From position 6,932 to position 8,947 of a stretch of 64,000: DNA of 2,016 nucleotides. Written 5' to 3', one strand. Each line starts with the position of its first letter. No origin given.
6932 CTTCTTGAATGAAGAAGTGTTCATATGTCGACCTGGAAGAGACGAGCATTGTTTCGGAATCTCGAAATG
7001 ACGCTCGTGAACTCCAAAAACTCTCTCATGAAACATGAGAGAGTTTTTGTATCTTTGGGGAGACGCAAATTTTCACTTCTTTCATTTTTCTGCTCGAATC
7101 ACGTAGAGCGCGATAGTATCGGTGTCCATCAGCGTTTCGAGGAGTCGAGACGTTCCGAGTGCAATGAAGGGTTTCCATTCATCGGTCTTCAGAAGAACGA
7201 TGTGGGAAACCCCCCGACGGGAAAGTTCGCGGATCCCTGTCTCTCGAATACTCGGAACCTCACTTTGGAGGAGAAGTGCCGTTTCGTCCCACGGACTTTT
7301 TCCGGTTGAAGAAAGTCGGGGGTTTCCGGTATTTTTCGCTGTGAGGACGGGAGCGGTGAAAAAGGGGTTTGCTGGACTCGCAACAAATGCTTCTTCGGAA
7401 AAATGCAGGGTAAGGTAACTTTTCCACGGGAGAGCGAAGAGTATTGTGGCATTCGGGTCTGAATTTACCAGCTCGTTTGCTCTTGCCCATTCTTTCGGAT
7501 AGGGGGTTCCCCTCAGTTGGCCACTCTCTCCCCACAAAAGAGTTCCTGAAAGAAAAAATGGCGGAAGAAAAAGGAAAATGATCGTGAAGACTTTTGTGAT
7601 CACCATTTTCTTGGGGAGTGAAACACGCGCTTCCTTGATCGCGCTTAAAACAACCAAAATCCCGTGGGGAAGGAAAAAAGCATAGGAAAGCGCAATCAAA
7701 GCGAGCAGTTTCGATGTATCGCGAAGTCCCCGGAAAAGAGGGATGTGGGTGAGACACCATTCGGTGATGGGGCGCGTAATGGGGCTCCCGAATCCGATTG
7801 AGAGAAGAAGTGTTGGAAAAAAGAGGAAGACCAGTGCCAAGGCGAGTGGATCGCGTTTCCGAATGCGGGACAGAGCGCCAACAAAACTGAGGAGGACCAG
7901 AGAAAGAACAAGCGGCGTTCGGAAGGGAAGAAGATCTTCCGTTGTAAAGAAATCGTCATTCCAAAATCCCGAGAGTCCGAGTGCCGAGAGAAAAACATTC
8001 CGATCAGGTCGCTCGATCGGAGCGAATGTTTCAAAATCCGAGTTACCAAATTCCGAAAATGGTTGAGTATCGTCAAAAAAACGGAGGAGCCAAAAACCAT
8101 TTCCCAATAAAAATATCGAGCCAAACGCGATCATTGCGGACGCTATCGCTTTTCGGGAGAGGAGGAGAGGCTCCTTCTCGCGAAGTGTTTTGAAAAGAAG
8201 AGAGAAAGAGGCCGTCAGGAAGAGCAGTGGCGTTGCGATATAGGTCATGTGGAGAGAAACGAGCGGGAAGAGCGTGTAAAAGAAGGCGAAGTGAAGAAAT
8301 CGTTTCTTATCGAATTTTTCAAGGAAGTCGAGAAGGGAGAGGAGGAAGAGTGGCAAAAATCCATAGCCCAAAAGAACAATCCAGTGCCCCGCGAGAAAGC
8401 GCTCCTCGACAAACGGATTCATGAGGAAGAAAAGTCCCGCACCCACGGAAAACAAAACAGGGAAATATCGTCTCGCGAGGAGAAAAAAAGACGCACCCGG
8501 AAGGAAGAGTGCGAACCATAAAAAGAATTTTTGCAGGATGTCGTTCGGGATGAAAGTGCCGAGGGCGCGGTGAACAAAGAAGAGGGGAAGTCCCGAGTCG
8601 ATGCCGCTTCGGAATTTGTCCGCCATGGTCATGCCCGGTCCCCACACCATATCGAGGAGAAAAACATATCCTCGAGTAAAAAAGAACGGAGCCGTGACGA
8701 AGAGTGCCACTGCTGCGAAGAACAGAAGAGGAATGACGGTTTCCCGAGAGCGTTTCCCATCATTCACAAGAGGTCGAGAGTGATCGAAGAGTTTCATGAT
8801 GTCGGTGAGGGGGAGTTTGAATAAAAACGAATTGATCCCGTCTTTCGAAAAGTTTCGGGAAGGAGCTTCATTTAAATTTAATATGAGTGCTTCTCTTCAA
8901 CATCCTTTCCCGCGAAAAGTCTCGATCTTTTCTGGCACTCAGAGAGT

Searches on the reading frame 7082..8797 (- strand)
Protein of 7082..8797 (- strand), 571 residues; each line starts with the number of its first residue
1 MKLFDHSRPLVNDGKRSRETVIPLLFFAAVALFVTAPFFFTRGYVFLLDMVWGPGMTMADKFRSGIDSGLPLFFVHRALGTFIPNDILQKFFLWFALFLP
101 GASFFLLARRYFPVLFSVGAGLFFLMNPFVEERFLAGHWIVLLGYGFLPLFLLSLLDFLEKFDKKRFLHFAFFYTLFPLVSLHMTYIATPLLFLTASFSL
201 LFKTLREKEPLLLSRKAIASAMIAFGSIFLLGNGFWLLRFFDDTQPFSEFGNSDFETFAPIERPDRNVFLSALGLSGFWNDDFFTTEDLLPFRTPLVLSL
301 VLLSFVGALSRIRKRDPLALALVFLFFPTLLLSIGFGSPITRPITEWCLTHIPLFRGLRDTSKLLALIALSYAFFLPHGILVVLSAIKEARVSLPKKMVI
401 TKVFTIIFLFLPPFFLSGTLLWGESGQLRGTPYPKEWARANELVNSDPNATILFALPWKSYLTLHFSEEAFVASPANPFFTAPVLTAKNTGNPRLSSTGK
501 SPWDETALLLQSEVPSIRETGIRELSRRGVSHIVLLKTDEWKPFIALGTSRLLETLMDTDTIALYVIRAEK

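Call 6: search_protein_families(library=pfam, proteins=[window:7082-8797:-], max_evalue=0.01)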
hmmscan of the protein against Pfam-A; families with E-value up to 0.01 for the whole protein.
window:7082-8797:- (571 aa): 0 families

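Call 39: find_encoding_contigs(protein=window:7082-8797:-, flank=10000, max_places=10)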
Protein window:7082-8797:- (571 aa): no gene with exactly this product is on record in the collection.
